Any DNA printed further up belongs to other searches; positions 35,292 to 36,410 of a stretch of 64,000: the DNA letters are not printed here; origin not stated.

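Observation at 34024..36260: BrxL-like ATPase lacking a protease domain, followed 2 nt downstream by a small SDHG-motif protein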

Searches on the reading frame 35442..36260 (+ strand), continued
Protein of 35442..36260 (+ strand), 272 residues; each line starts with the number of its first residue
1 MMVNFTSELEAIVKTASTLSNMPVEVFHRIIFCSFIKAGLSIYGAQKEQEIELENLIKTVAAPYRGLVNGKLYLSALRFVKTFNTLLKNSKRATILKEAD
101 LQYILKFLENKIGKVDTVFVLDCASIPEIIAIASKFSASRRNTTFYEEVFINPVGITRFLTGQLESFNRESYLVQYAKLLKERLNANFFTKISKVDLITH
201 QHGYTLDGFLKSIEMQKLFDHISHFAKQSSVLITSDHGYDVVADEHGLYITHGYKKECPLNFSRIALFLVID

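Call 95: find_encoding_contigs(protein=P0087, flank=10000, max_places=1)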
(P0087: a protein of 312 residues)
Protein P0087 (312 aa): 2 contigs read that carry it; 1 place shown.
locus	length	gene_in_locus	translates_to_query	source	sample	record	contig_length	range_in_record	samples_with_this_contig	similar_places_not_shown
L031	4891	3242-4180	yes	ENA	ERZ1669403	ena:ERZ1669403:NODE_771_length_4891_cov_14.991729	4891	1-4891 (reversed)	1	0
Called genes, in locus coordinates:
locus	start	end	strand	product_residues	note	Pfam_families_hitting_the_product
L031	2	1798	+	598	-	?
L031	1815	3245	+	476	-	PF20442:BrxL_N, PF13337:BrxL_ATPase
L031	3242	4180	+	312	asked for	-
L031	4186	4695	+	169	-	-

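Call 96: find_encoding_contigs(protein=P0090, flank=10000, max_places=1)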
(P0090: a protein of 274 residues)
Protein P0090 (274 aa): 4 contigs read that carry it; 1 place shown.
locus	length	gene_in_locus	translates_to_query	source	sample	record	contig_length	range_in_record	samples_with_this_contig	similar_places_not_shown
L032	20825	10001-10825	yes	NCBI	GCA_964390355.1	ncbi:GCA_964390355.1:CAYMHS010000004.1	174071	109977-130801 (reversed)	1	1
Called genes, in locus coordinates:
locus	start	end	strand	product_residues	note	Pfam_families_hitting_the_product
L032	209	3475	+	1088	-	PF00270:DEAD, PF04851:ResIII, PF00271:Helicase_C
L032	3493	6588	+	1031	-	PF01170:UPF0020 (faint)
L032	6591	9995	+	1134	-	-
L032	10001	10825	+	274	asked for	-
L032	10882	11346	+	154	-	-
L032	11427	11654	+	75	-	PF00096:zf-C2H2 (faint), PF13894:zf-C2H2_4 (faint)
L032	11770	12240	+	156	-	PF01878:EVE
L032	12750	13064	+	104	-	-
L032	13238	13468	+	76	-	-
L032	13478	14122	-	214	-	-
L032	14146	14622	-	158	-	-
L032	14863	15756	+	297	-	PF09339:HTH_IclR (faint)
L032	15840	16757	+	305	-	PF20208:ARPP-1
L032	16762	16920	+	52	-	-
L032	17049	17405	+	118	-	-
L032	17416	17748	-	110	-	-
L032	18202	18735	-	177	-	PF23444:DUF7127 (faint), PF00011:HSP20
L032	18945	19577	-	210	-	PF06061:Baculo_ME53 (faint), PF07282:Cas12f1-like_TNB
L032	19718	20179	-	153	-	PF27234:MJ0013 (weak)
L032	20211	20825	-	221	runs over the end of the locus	PF12728:HTH_17, PF00239:Resolvase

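Call 97: find_encoding_contigs(protein=P0078, flank=10000, max_places=1)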
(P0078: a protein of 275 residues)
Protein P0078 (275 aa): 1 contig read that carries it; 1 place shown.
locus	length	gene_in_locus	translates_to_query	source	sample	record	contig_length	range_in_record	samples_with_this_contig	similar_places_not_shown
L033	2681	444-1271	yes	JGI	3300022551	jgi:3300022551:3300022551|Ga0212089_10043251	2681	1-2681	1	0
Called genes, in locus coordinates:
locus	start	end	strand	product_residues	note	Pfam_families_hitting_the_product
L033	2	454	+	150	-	?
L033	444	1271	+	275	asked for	-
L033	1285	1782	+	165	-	-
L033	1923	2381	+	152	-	PF21818:DUF6884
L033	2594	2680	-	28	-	?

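Call 98: search_protein_families(library=pfam, proteins=[L003:1853-2326:+, L007:1744-2256:+, L001:1696-2244:+, L009:1118-1474:+], max_evalue=1)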
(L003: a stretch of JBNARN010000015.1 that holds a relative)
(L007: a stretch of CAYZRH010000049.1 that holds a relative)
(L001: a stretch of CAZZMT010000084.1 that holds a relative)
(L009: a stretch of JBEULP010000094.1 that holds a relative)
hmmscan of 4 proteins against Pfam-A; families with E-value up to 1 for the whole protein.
L003:1853-2326:+ (157 aa): 0 families

L007:1744-2256:+ (170 aa): 0 families

L001:1696-2244:+ (182 aa): 0 families

L009:1118-1474:+ (118 aa): 1 family
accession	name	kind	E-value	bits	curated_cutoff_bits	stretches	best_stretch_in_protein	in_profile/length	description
PF09199.15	SSL_OB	-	0.24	12.2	27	1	4-23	49-68/84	Staphylococcal superantigen-like OB-fold domain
